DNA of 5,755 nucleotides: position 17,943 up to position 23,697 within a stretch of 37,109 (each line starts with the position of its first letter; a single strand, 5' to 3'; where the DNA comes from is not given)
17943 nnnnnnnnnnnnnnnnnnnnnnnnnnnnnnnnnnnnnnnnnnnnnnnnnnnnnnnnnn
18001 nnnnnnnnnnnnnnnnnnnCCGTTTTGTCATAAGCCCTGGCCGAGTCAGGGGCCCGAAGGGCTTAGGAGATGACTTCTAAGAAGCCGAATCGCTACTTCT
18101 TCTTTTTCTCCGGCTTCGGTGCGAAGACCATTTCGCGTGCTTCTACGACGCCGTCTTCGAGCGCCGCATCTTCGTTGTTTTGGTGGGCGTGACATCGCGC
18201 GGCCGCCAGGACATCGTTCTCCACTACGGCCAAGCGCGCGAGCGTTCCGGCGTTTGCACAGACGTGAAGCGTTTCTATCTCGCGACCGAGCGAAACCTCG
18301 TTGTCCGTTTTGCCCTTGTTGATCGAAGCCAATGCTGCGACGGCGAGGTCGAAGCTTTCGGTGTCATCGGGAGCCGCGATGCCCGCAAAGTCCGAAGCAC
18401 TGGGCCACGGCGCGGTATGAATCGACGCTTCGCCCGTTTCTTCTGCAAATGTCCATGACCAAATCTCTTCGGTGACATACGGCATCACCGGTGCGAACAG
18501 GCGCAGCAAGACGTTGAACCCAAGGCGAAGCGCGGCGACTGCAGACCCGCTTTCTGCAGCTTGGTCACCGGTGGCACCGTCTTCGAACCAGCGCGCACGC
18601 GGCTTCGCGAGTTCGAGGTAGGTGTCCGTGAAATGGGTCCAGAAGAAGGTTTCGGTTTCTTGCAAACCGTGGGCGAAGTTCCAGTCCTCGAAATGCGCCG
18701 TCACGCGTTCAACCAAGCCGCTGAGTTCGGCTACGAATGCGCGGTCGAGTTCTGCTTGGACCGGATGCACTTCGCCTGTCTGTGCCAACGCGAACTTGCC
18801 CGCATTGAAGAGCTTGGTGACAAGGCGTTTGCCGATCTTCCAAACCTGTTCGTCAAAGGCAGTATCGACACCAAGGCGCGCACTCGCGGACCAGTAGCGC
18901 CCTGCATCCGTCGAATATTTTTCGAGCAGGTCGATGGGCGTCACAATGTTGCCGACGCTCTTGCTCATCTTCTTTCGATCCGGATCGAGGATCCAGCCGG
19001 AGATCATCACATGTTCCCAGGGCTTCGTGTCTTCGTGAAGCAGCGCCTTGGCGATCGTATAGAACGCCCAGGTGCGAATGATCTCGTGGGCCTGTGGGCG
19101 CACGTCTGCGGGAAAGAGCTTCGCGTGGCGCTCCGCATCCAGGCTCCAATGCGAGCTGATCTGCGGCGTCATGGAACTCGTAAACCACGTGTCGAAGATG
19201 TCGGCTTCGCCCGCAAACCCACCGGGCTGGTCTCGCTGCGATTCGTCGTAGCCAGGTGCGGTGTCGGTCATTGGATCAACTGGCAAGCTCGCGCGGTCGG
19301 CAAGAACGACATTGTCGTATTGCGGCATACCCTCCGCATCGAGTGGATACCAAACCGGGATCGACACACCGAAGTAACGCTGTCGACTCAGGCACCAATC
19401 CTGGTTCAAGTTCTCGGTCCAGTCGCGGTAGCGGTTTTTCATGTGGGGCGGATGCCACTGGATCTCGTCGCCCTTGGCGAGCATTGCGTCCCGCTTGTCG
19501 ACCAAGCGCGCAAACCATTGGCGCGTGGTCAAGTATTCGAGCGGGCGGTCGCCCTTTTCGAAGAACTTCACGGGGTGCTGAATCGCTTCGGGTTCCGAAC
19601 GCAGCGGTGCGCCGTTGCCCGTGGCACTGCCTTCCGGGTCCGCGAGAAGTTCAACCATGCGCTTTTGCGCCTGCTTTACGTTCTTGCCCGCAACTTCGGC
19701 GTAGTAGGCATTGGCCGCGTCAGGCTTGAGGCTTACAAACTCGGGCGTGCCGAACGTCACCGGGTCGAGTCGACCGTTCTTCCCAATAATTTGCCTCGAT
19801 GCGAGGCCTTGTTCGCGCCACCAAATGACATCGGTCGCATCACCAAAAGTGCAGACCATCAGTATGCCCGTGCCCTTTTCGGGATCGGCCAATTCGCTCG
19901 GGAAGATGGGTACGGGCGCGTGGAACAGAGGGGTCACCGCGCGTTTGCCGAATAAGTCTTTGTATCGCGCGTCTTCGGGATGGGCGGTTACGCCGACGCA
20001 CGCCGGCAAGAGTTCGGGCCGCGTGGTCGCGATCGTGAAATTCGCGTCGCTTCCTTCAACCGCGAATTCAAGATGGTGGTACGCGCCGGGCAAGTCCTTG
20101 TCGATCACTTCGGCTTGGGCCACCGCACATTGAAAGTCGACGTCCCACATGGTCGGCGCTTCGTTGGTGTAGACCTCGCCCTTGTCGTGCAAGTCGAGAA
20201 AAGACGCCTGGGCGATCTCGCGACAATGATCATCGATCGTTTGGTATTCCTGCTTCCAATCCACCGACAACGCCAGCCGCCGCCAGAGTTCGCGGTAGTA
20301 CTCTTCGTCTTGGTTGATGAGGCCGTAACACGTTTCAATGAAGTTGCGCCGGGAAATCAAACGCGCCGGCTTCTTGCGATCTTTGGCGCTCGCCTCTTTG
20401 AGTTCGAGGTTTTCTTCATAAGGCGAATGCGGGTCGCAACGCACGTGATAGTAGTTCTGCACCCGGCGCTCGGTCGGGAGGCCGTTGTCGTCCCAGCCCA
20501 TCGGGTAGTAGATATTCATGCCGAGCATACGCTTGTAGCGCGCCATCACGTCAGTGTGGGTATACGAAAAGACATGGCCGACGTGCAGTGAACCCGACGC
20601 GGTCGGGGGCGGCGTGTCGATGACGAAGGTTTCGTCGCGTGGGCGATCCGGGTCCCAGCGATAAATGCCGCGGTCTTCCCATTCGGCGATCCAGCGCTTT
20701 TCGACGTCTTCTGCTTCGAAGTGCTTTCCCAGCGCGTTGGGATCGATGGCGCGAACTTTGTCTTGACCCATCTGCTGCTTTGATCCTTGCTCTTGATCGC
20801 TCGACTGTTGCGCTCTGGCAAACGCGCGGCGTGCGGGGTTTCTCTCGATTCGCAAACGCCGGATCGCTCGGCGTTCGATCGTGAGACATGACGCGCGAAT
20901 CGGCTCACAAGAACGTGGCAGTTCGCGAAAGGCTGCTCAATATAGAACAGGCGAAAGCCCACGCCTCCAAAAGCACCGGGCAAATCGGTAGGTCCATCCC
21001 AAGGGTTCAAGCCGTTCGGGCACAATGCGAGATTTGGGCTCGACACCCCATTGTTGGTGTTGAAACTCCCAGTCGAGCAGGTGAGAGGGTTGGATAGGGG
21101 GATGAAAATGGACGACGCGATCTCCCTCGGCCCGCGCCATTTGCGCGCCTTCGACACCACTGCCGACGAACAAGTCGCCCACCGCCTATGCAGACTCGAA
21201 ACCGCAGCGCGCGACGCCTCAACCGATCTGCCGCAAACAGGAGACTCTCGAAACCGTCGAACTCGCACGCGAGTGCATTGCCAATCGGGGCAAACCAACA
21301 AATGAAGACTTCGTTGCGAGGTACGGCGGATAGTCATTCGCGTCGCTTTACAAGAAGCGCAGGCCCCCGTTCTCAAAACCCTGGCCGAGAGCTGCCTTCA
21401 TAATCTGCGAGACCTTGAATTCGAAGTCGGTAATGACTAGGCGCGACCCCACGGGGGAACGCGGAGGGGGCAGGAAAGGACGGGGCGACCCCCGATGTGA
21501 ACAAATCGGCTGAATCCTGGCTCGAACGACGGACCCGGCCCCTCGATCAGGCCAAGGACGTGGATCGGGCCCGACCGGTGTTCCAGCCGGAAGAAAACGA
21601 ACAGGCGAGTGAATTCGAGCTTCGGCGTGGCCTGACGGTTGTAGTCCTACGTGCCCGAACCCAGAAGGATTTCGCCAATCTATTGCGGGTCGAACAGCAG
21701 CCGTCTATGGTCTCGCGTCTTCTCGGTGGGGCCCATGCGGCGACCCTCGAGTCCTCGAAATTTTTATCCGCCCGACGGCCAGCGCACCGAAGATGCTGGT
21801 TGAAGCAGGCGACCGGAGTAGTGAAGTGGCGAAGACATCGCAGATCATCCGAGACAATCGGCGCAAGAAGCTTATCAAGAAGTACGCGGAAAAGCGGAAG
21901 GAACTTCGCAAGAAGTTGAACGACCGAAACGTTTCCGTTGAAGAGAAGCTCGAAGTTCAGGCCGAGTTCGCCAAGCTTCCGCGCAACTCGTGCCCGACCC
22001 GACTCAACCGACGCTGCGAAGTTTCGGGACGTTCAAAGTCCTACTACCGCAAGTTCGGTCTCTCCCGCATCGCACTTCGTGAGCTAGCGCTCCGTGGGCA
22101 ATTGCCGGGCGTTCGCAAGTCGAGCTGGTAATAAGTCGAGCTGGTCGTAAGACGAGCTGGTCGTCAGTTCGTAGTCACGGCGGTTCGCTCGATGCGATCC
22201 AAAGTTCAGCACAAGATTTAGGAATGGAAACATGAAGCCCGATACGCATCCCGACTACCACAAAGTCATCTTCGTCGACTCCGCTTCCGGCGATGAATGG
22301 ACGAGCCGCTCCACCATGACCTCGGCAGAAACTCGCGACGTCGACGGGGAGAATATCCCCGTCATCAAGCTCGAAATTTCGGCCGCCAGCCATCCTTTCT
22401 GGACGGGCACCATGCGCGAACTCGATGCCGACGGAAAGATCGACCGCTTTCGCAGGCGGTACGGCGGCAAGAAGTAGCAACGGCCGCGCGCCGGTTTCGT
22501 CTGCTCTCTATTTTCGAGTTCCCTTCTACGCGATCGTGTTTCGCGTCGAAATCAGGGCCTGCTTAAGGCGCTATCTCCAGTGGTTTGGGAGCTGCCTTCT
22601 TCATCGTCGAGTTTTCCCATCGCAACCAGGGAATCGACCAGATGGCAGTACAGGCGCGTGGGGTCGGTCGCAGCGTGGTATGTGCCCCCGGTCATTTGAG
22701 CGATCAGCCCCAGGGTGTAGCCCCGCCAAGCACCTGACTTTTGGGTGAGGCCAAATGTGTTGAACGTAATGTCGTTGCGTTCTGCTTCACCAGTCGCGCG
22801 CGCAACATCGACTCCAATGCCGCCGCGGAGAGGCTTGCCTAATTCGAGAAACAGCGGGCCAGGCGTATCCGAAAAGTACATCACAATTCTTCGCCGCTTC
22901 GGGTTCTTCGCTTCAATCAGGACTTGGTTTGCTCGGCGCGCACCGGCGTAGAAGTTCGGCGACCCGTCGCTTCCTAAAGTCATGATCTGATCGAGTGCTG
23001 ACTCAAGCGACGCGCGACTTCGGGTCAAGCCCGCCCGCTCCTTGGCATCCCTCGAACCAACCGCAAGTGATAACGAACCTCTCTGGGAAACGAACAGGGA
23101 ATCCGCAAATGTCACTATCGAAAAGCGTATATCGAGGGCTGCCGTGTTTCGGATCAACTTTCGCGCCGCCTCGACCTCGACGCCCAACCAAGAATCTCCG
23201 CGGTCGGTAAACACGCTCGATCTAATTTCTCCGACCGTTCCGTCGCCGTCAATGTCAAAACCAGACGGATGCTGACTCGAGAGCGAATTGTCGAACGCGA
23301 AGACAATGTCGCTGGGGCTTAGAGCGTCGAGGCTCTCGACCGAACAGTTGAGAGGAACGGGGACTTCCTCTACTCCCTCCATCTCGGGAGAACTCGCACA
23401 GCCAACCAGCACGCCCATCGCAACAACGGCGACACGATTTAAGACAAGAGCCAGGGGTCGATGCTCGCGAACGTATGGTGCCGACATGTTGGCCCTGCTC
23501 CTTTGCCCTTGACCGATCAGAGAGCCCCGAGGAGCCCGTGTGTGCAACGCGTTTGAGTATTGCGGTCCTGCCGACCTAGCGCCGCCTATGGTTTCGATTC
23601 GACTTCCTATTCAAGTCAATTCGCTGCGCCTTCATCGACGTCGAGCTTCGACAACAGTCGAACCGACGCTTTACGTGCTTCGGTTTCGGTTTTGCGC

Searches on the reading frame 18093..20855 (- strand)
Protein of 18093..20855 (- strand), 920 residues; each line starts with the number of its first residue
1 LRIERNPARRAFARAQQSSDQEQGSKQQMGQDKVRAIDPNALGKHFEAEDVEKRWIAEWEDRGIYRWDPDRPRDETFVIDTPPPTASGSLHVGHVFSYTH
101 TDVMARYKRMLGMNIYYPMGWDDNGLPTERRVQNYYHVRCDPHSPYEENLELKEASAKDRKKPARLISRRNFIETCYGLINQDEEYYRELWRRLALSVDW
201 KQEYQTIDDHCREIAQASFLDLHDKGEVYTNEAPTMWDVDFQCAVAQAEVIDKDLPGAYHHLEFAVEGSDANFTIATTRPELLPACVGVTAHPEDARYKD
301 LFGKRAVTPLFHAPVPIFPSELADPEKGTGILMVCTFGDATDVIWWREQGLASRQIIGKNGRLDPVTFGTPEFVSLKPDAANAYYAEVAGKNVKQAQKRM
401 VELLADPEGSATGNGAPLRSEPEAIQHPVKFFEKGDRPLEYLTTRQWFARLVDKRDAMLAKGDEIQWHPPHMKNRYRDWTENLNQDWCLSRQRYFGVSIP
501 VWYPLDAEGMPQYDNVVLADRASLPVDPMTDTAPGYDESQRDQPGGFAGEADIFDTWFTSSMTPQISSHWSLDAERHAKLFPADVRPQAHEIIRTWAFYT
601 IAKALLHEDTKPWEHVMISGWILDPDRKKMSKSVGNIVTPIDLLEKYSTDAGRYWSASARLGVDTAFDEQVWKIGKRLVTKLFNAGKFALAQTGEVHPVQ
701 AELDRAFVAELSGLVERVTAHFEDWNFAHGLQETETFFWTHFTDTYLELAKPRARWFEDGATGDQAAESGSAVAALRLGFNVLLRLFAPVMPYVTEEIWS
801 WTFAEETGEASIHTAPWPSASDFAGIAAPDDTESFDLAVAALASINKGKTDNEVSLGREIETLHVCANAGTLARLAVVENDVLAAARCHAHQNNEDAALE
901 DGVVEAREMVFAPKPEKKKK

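Call 71: search_protein_families(library=pfam, proteins=[window:18093-20855:-], max_evalue=0.001)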
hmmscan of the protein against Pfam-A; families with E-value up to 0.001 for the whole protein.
window:18093-20855:- (920 aa): 4 families
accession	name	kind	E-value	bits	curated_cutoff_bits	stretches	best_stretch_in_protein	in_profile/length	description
PF00133.28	tRNA-synt_1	-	1e-80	272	22.7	1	55-667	2-413/414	tRNA synthetases class I (I, L, M and V)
PF08264.19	Anticodon_1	-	7.5e-26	91.2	25.1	1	704-861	1-145/148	Anticodon-binding domain of tRNA ligase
PF09334.17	tRNA-synt_1g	-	3.5e-19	69.3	20.1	2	78-131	2-55/391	tRNA synthetases class I (M)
PF01406.26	tRNA-synt_1e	-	2.4e-06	27.6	27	0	605-663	230-287/301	tRNA synthetases class I (C) catalytic domain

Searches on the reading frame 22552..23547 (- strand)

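Call 36: search_protein_families(library=pfam, proteins=[window:22552-23547:-], max_evalue=0.01)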
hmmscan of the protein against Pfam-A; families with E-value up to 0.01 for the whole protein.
window:22552-23547:- (331 aa): 1 family
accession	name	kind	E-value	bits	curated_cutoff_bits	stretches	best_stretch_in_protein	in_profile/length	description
PF13519.12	VWA_2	-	0.0012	19.8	27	0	156-227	37-105/107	von Willebrand factor type A domain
